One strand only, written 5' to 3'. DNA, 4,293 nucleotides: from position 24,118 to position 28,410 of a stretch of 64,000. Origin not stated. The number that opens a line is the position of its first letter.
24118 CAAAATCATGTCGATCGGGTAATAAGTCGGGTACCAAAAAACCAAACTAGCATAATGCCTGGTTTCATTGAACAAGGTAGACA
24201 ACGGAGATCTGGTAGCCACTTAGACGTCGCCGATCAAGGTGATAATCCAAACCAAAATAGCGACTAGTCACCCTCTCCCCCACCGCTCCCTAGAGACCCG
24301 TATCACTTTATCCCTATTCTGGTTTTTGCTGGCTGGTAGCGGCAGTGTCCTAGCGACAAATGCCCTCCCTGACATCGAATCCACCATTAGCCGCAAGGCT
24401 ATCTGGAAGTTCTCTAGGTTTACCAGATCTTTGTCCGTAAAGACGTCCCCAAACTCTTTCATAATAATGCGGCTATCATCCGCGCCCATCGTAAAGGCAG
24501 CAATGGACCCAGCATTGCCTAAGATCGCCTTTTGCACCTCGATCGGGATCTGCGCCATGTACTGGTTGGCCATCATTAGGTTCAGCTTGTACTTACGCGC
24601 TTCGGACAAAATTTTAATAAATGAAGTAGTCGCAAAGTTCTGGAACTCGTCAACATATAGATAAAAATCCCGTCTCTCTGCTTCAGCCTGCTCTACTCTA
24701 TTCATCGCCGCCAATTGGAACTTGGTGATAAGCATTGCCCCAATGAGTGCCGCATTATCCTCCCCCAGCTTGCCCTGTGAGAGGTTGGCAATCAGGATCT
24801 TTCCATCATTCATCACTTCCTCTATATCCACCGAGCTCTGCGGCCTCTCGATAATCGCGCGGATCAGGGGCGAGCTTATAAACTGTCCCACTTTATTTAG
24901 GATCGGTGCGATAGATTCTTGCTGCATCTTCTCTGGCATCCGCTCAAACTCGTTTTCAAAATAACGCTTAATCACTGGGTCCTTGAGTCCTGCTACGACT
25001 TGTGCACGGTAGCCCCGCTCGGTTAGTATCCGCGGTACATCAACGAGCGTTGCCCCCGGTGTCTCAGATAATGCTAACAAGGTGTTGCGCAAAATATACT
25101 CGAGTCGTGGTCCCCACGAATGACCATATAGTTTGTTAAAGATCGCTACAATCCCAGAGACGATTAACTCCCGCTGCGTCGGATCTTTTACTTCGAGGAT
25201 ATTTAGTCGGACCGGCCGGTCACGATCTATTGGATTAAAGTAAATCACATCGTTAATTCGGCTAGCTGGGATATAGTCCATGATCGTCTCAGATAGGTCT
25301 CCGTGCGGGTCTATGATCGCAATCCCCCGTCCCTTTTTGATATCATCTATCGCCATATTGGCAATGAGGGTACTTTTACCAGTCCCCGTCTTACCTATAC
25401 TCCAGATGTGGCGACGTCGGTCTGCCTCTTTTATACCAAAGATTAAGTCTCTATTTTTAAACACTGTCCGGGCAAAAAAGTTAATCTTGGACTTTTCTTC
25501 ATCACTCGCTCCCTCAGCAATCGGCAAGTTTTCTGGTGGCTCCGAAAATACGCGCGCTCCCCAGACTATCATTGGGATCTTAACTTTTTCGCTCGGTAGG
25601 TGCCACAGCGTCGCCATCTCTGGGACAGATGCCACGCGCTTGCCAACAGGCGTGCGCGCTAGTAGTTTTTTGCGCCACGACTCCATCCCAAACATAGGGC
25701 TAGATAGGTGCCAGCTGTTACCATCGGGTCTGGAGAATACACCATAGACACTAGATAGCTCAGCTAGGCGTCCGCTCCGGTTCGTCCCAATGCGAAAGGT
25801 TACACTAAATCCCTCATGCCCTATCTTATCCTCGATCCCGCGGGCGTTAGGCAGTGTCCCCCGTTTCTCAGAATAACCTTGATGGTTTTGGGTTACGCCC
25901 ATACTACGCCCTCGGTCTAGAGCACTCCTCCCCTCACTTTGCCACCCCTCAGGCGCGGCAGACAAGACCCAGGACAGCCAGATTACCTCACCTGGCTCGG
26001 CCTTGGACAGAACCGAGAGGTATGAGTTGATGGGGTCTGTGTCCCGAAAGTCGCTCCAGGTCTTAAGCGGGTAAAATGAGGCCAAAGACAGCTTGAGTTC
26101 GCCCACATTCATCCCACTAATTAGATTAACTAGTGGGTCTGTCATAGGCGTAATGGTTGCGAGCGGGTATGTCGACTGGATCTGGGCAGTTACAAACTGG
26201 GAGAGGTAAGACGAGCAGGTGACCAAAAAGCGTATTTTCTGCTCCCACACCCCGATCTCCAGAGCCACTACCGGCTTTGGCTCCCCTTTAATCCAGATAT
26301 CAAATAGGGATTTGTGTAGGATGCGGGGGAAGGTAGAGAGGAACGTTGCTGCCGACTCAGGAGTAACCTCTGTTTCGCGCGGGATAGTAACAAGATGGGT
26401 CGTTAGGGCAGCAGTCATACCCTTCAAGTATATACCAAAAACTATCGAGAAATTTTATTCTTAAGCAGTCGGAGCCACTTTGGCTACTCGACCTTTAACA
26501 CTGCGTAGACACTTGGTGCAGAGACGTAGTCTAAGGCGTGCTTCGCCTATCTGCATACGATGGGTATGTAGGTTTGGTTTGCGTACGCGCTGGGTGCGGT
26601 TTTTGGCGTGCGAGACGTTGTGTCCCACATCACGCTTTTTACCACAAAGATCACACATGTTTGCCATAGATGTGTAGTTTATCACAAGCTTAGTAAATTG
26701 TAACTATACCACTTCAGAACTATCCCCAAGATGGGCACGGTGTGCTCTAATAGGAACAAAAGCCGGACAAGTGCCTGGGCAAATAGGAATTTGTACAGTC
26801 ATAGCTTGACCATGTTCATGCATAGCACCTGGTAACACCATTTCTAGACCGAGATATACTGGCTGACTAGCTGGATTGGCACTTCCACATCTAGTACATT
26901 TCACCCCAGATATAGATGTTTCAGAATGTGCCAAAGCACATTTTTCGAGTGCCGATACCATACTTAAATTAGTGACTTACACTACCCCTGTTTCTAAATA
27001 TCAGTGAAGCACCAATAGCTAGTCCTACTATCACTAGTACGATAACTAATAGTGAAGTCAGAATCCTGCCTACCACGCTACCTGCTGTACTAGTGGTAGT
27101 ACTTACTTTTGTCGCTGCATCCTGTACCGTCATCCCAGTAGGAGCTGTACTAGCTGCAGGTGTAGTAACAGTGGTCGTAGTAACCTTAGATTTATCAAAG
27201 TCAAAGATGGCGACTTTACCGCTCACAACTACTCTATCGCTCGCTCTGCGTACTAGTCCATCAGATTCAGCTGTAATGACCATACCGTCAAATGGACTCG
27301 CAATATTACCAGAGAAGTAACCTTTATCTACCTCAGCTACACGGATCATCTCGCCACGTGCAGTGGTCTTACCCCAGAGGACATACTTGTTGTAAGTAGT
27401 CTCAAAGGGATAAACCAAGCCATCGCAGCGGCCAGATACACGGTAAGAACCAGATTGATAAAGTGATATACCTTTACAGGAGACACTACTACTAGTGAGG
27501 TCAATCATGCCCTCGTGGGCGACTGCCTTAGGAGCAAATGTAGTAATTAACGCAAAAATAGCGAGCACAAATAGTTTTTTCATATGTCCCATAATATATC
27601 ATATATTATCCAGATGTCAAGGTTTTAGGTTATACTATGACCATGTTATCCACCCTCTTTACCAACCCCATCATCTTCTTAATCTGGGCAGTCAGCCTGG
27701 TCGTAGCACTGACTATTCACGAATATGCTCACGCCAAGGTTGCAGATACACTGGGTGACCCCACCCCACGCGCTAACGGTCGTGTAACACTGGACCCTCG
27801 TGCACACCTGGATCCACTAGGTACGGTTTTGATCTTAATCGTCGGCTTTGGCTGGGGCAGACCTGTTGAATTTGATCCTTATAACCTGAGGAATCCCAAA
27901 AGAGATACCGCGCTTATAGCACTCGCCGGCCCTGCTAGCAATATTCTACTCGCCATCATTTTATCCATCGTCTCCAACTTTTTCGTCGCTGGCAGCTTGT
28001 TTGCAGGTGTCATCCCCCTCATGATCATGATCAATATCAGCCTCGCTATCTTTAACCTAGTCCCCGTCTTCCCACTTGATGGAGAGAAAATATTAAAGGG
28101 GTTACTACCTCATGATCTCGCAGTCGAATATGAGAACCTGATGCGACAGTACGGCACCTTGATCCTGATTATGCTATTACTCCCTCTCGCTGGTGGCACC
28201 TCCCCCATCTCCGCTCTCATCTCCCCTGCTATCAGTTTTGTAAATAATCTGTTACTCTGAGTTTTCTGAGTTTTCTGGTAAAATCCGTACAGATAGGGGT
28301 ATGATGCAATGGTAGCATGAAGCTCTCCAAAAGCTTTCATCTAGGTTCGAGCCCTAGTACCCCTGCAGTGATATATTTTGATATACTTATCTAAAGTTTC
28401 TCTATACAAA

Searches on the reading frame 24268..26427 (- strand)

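Call 95: search_protein_families(library=pfam, proteins=[window:24268-26427:-], max_evalue=0.001)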
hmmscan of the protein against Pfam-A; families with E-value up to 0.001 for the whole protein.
window:24268-26427:- (719 aa): 3 families
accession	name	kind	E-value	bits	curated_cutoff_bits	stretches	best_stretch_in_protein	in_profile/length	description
PF10412.15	TrwB_AAD_bind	-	2.5e-07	30.4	20.5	1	337-627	14-286/387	Type IV secretion-system coupling protein DNA-binding domain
PF01935.23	DUF87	-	2.6e-05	24.8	23.2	1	339-382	24-68/220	Helicase HerA, central domain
PF12696.13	TraG-D_C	-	7.7e-05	23.1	22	1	589-648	3-66/126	TraM recognition site of TraD and TraG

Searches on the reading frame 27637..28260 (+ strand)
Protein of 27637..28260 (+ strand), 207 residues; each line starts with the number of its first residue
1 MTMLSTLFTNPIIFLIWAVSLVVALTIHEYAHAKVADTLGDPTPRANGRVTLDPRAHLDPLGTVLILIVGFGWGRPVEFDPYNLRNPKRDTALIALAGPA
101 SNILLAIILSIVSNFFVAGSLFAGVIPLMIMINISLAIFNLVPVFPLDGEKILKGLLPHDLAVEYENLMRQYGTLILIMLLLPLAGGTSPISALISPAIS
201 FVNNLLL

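Call 96: search_protein_families(library=pfam, proteins=[window:27637-28260:+], max_evalue=0.001)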
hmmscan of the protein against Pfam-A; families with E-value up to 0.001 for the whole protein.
window:27637-28260:+ (207 aa): 1 family
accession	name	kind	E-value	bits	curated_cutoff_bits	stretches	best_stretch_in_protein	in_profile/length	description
PF02163.28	Peptidase_M50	-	1e-14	54.9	27.2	2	125-180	162-221/221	Peptidase family M50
